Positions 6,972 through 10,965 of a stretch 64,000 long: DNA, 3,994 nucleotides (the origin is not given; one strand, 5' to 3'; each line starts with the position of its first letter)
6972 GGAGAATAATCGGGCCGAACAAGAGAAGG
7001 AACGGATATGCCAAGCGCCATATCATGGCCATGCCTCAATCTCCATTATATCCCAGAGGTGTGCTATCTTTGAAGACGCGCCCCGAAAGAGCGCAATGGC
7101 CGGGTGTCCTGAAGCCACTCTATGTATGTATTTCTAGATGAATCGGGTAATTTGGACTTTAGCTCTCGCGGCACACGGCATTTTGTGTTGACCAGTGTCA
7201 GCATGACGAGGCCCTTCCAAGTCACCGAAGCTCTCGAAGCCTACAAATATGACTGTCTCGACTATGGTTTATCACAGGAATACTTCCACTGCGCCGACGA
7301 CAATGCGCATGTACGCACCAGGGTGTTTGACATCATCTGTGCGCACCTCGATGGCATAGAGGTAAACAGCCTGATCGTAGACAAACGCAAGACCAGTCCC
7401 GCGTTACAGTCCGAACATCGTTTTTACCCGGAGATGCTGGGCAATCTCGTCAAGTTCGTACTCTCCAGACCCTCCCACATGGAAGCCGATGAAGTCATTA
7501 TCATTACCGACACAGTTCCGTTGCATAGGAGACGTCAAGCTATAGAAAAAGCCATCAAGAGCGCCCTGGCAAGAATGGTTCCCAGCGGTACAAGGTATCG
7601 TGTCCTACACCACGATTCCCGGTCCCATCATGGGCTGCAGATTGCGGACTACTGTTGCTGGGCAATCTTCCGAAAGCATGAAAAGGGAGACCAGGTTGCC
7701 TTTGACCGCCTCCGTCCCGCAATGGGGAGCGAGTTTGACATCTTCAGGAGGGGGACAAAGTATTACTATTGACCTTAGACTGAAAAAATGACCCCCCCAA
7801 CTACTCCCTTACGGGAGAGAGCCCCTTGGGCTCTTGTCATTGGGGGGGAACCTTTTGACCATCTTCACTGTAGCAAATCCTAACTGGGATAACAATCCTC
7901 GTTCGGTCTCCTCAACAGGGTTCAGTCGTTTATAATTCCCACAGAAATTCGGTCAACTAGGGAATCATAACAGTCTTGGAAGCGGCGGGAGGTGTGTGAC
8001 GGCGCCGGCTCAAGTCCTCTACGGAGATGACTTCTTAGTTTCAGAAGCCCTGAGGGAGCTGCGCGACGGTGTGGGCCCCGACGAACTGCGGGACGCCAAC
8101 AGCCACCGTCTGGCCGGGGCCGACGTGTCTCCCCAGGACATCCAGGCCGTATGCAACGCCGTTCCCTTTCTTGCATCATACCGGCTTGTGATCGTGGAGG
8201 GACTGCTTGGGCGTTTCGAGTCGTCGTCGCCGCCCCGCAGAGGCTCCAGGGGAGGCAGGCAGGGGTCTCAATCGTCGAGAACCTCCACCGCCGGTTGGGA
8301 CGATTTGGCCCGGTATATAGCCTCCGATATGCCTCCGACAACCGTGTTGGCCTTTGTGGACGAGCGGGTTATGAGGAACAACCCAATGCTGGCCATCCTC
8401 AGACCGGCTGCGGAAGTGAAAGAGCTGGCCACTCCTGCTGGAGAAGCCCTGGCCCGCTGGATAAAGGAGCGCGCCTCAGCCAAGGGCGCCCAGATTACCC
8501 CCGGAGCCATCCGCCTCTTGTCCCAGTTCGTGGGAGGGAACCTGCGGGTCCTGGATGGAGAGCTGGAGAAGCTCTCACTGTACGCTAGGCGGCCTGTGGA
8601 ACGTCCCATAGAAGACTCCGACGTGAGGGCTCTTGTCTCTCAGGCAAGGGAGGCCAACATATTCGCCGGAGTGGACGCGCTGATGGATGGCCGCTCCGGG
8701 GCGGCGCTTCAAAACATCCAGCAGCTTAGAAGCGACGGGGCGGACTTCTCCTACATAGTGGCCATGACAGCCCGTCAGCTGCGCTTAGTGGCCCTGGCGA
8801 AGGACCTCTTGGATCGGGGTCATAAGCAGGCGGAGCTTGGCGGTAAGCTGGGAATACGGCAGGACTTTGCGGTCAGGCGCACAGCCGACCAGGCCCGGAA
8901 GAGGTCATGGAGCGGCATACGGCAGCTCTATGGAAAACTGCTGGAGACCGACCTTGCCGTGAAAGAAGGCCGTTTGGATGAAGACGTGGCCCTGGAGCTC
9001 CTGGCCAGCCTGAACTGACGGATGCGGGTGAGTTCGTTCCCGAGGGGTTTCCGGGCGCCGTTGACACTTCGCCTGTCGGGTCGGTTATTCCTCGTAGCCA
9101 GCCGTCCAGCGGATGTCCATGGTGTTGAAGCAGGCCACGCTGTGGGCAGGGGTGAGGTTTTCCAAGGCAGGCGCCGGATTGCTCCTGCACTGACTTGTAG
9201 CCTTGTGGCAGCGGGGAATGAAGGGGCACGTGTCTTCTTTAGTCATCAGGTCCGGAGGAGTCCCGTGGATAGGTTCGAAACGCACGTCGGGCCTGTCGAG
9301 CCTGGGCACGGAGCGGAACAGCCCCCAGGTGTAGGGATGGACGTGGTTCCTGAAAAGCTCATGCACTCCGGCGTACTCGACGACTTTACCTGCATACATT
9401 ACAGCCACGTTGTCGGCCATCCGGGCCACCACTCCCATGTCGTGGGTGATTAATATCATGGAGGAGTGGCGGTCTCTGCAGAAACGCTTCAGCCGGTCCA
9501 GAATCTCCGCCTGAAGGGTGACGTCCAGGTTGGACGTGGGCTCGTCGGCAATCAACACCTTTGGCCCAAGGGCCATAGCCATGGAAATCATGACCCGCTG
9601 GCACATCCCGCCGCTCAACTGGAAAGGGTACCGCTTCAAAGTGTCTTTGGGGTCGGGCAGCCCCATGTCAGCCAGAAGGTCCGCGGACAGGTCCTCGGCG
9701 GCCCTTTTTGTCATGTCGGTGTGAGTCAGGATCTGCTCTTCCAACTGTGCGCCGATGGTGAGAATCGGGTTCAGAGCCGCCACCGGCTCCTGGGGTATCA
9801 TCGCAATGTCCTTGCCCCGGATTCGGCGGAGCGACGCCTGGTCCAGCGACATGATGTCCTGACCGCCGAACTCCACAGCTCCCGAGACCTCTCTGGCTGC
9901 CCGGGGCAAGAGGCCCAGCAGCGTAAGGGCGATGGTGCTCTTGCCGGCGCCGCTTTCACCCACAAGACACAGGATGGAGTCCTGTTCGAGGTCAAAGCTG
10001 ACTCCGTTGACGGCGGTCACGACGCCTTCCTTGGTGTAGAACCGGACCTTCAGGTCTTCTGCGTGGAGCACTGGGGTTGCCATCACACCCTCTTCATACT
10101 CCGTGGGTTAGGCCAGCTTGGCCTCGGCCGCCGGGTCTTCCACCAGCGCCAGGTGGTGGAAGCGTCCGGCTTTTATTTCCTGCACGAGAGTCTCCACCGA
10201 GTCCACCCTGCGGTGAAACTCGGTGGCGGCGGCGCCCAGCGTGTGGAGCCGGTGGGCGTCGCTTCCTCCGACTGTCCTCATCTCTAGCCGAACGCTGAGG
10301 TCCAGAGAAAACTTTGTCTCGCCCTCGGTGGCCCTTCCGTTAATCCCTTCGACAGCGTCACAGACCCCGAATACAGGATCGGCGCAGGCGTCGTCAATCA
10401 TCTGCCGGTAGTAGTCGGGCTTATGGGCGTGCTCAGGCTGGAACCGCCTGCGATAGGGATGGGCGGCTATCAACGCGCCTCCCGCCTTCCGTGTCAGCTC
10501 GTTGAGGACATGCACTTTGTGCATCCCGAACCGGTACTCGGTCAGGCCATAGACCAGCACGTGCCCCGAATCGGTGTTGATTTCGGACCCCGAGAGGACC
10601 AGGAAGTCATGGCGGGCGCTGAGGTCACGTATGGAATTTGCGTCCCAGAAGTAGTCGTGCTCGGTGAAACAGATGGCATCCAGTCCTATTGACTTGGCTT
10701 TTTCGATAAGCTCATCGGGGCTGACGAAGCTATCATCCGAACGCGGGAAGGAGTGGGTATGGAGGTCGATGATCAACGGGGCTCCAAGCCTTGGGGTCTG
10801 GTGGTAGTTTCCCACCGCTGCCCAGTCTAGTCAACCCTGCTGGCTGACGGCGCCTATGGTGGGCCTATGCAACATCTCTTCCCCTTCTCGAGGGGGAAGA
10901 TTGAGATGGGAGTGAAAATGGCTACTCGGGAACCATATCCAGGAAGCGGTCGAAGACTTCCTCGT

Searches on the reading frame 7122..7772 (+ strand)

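Call 76: search_protein_families(library=pfam, proteins=[window:7122-7772:+], max_evalue=0.0001)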
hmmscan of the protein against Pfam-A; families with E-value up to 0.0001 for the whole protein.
window:7122-7772:+ (216 aa): 1 family
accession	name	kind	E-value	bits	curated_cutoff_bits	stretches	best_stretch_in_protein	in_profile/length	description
PF12686.12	DUF3800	-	1.5e-15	58.6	21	1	2-185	1-149/149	Protein of unknown function (DUF3800)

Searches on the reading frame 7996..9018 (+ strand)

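Call 76: search_protein_families(library=pfam, proteins=[window:7996-9018:+], max_evalue=0.0001)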
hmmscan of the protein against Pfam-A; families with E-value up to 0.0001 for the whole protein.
window:7996-9018:+ (340 aa): 1 family
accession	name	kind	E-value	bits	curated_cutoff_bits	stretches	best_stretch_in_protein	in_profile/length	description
PF21694.2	DNA_pol3_delta_C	-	1.5e-19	70.6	27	1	219-336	1-117/121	DNA polymerase III delta subunit, C-terminal domain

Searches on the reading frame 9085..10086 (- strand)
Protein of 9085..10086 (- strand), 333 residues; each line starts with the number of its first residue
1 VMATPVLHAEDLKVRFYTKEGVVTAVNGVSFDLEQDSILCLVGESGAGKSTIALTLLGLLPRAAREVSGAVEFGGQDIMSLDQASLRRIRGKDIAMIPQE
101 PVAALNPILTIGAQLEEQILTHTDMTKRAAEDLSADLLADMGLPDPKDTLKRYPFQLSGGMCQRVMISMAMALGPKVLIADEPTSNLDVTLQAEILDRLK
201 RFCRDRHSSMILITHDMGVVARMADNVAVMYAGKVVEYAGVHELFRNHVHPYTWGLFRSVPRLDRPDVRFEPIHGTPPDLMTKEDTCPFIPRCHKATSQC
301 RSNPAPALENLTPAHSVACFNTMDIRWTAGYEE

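Call 76: search_protein_families(library=pfam, proteins=[window:9085-10086:-], max_evalue=0.0001)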
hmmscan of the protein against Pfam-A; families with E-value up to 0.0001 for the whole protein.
window:9085-10086:- (333 aa): 4 families
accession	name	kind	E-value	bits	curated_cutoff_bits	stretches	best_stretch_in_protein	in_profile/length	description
PF00005.33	ABC_tran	-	5.7e-27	95.4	25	1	27-185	2-137/137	ABC transporter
PF08352.17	oligo_HPY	-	7.7e-18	65.1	27.1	1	236-300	1-65/65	Oligopeptide/dipeptide transporter, C-terminal region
PF13304.12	AAA_21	-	1.5e-07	32.3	27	1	140-220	221-303/304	AAA domain, putative AbiEii toxin, Type IV TA system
PF13401.12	AAA_22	-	3.8e-06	27.7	27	1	35-213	4-121/130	AAA domain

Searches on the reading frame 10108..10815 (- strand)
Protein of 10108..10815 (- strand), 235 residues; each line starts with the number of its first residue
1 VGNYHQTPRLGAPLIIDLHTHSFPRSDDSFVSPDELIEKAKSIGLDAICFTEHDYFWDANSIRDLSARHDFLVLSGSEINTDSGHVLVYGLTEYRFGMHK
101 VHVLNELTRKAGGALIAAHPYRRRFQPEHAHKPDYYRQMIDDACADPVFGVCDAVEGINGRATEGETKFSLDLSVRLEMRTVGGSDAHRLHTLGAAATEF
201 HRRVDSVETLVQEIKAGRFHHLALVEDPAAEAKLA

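Call 76: search_protein_families(library=pfam, proteins=[window:10108-10815:-], max_evalue=0.0001)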
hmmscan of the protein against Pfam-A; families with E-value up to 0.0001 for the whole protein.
window:10108-10815:- (235 aa): 2 families
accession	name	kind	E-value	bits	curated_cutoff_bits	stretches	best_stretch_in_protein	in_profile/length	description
PF13263.12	PHP_C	-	3.4e-12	46.1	21.3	1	173-218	10-55/56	PHP-associated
PF02811.25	PHP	-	8.3e-10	39.7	26.4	1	17-103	1-94/164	PHP domain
